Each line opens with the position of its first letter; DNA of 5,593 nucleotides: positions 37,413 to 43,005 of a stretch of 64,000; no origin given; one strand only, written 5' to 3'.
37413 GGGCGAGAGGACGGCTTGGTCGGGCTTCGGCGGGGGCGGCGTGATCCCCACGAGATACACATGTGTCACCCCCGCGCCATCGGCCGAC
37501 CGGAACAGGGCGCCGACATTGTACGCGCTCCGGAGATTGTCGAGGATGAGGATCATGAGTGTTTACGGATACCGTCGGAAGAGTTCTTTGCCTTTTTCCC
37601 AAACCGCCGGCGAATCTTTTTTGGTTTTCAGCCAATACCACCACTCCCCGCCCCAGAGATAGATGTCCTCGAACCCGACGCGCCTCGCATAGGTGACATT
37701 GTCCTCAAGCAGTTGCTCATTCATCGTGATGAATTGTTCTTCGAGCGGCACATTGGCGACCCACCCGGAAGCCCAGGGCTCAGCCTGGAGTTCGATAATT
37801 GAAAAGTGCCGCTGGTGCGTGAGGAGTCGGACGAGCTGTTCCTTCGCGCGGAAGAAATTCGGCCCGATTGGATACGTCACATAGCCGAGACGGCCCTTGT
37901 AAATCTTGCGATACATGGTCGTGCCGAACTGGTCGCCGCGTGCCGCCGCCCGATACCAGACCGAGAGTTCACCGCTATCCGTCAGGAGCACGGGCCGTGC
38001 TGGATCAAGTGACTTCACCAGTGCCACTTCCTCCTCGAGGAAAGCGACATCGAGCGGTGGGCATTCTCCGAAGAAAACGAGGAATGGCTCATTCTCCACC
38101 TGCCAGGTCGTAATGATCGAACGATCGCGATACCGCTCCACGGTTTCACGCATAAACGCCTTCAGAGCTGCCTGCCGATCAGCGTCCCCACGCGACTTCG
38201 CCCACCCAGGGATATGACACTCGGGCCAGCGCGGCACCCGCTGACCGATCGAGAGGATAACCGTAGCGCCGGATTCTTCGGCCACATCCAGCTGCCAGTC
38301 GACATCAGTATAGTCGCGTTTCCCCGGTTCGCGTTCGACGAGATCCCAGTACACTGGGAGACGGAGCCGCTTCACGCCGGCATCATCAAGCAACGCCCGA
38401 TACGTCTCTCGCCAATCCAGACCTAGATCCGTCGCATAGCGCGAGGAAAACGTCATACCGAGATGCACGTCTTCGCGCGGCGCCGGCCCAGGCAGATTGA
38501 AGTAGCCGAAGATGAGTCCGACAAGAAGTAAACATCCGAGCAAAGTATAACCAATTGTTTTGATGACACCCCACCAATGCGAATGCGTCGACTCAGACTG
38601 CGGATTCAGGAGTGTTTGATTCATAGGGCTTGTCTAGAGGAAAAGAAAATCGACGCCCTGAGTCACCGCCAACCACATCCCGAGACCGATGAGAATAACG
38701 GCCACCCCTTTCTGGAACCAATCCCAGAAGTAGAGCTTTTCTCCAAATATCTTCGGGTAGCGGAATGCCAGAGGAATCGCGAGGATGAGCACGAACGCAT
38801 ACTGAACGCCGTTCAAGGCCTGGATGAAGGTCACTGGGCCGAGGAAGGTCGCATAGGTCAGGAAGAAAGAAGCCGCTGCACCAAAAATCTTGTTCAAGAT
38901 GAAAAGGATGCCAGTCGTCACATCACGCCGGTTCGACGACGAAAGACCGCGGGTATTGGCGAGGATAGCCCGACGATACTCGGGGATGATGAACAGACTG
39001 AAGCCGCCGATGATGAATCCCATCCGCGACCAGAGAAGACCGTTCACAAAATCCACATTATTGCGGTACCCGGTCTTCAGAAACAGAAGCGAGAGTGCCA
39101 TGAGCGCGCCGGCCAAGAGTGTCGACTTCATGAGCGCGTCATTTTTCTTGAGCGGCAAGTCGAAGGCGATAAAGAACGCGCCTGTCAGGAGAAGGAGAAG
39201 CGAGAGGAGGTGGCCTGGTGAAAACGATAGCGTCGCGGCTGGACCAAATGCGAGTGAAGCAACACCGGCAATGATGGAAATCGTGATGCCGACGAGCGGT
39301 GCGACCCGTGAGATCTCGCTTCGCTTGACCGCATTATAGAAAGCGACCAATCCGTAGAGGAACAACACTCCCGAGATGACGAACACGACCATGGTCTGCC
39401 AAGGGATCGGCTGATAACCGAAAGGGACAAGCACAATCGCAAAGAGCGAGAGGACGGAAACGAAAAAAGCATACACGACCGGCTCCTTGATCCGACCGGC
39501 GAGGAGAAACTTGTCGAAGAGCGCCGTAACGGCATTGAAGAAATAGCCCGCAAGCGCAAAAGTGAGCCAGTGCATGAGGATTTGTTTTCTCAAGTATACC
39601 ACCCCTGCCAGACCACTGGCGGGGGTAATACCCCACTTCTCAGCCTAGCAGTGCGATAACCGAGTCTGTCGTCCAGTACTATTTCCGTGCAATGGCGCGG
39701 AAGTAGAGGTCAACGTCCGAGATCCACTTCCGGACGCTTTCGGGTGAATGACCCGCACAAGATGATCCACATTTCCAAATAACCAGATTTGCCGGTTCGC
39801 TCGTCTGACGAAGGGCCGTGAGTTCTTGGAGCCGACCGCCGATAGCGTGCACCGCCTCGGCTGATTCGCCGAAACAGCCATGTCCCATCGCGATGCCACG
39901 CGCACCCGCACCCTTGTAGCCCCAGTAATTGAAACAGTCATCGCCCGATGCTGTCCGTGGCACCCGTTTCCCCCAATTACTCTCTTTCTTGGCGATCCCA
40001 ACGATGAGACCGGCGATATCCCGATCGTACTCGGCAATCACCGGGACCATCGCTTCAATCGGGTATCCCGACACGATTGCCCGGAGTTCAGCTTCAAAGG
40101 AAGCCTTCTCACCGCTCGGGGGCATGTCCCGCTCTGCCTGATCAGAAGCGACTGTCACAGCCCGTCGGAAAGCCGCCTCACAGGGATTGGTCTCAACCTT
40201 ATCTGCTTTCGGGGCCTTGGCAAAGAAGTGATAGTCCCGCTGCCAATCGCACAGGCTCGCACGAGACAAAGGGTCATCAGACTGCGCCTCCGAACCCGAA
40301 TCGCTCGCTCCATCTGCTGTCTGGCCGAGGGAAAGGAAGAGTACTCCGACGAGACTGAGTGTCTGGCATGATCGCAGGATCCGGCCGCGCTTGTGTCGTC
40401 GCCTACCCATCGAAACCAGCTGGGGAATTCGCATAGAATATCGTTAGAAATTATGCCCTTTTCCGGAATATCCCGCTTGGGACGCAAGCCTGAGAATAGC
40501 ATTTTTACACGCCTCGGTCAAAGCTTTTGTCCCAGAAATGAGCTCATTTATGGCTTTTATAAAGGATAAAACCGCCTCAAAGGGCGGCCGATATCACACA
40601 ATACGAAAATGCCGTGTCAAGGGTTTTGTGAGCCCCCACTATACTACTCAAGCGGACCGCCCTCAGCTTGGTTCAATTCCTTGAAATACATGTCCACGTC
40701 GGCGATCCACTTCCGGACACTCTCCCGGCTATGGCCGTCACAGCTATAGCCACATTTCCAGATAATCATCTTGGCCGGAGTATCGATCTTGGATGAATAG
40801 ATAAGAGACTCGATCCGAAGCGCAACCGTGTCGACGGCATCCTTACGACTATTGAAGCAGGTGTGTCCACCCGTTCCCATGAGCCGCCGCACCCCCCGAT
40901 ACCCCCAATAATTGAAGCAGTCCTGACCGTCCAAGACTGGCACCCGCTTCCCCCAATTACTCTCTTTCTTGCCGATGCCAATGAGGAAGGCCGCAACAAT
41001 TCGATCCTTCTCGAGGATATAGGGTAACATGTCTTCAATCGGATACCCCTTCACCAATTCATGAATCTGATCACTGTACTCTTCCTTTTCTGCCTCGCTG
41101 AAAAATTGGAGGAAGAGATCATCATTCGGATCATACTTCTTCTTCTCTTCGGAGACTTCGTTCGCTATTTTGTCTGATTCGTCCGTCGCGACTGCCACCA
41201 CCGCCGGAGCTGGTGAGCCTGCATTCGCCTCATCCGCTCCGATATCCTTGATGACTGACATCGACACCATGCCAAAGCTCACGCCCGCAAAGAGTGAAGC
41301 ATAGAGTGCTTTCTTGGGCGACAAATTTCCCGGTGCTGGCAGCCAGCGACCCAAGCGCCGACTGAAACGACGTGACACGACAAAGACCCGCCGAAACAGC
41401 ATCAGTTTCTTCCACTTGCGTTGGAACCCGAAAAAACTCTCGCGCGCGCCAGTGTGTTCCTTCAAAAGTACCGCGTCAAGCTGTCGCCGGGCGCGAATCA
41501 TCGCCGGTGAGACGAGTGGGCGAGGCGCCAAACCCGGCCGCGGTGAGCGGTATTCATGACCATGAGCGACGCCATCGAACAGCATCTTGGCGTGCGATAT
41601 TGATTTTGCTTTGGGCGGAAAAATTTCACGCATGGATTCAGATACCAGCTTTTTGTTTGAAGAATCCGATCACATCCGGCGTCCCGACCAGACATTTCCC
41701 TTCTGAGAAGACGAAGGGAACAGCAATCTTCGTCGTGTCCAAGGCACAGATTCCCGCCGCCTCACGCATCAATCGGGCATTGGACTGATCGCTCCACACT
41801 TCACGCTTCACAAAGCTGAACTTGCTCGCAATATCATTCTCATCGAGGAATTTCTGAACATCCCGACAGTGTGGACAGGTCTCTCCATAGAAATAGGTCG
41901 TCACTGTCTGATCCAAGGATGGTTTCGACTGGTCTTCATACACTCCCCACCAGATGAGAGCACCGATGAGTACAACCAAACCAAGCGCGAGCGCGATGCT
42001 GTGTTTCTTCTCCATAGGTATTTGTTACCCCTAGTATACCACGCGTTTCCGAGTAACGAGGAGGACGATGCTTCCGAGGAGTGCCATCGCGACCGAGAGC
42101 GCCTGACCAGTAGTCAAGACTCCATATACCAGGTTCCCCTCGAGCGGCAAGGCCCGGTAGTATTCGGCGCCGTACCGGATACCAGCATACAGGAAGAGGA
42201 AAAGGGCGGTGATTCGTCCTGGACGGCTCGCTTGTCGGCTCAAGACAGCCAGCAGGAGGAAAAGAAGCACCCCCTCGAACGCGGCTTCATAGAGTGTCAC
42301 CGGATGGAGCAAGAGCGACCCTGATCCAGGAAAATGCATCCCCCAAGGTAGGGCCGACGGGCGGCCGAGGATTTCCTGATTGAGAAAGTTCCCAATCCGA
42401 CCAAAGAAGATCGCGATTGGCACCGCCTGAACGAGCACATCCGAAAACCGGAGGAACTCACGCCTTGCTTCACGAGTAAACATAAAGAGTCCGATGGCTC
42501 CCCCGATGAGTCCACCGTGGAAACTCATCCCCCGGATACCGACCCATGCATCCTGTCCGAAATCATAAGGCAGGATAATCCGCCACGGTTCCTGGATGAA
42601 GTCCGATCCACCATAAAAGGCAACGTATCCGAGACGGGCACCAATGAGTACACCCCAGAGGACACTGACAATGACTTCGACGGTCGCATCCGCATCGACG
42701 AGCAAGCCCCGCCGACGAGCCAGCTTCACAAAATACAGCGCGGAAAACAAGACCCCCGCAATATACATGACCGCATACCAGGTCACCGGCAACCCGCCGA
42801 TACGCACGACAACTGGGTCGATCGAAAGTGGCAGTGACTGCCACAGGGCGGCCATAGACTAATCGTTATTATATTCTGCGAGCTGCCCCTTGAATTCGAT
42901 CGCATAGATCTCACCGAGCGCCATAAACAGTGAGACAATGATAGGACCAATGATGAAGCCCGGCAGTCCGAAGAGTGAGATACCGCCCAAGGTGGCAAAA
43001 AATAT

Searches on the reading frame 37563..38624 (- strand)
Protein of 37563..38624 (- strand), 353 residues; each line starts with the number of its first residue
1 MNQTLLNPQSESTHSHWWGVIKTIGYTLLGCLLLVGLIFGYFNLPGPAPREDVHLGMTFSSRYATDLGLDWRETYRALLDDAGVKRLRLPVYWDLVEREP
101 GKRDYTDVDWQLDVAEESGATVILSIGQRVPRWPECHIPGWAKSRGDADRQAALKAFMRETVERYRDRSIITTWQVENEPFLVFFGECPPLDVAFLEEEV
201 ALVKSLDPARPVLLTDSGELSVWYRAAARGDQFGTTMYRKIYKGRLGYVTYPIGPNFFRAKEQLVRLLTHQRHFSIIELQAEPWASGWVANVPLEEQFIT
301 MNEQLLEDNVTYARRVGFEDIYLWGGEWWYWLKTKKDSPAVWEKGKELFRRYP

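Call 23: search_protein_families(library=pfam, max_evalue=0.001, proteins=[window:37563-38624:-])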
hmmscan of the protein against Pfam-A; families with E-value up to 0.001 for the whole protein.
window:37563-38624:- (353 aa): 1 family
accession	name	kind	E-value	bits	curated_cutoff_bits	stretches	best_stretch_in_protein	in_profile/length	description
PF00150.24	Cellulase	-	8.8e-05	22.6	23.5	1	73-182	24-132/272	Cellulase (glycosyl hydrolase family 5)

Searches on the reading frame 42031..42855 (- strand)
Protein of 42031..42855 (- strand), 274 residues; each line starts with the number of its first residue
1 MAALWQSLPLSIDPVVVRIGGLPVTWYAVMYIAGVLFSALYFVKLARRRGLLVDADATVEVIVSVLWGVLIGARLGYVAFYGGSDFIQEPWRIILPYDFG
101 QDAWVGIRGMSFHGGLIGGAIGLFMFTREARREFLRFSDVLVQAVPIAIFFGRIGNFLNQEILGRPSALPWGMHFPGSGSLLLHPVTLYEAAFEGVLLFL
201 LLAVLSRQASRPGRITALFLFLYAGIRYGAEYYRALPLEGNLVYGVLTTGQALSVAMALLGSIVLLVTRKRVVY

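Call 36: search_protein_families(library=pfam, max_evalue=0.0001, proteins=[window:42031-42855:-])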
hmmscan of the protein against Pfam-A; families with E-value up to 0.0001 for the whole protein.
window:42031-42855:- (274 aa): 1 family
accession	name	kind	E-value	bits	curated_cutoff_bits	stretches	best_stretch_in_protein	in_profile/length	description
PF01790.23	LGT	-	2.6e-56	191.1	24.9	1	14-266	1-239/240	Prolipoprotein diacylglyceryl transferase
